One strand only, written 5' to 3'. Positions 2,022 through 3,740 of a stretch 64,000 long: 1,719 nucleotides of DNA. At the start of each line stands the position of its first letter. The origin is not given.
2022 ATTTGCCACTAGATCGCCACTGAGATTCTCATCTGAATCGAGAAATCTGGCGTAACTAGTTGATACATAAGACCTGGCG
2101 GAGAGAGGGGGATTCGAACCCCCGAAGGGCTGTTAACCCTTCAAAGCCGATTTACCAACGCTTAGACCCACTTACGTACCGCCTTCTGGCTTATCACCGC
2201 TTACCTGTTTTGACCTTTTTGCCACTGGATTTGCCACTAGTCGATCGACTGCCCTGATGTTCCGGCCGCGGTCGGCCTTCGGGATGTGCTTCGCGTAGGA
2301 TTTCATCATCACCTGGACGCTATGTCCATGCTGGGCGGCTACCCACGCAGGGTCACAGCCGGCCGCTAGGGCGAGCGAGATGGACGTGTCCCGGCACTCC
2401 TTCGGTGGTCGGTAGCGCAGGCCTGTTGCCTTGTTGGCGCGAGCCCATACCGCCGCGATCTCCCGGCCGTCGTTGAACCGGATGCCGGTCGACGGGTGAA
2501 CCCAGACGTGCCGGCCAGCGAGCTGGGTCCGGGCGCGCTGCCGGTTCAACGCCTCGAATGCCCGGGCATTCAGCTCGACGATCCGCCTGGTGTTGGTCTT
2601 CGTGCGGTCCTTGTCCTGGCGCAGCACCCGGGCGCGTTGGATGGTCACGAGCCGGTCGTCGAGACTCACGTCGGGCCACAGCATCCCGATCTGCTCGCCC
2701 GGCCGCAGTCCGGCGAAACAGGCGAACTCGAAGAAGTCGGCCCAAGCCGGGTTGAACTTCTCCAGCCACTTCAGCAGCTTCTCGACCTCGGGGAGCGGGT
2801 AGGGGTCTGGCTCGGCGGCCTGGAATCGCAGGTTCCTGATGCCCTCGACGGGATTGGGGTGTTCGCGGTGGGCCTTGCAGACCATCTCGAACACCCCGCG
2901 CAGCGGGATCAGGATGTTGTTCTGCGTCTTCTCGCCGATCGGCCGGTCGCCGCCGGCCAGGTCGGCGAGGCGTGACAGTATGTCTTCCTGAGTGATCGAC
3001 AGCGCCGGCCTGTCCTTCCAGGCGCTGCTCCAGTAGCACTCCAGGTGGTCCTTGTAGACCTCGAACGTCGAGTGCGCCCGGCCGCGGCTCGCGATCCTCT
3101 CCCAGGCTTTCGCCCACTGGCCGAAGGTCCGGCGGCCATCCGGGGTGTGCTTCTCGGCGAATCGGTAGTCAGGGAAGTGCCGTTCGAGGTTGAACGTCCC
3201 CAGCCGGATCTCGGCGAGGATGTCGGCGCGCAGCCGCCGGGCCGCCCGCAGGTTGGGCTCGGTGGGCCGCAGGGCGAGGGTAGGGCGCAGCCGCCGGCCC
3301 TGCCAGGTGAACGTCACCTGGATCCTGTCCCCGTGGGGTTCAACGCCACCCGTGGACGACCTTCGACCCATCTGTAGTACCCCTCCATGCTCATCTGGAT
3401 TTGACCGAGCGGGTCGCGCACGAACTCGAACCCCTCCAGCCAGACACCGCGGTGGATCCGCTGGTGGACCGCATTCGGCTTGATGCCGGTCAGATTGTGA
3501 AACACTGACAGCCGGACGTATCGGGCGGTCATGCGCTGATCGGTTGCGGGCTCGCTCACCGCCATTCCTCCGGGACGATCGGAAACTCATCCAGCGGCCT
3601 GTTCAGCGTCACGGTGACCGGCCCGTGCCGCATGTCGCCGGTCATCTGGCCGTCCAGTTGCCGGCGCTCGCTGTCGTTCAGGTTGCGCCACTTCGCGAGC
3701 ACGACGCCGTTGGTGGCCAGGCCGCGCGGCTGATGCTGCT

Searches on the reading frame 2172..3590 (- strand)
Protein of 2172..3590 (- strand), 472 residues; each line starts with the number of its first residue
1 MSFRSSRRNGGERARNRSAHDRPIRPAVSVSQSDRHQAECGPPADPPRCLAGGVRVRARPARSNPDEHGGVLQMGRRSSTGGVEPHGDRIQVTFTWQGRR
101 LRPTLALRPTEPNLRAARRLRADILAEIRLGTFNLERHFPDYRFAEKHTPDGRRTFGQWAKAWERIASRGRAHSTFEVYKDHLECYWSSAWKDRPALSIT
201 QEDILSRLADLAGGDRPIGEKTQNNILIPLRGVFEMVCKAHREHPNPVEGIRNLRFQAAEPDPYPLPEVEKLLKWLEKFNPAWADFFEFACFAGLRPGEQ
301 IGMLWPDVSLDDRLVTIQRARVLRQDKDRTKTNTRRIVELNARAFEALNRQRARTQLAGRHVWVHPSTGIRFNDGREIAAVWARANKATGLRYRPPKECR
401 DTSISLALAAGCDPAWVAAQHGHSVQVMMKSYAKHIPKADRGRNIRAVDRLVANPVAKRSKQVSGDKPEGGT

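Call 71: search_protein_families(library=pfam, proteins=[window:2172-3590:-], max_evalue=0.001)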
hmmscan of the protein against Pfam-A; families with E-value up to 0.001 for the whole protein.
window:2172-3590:- (472 aa): 2 families
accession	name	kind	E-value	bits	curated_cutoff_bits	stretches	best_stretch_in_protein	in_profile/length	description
PF12167.14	Arm-DNA-bind_2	-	2e-18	66.6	22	1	80-141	1-63/65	Arm DNA-binding domain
PF00589.27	Phage_integrase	-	2.3e-11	44.2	27.1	1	268-435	7-168/172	Phage integrase family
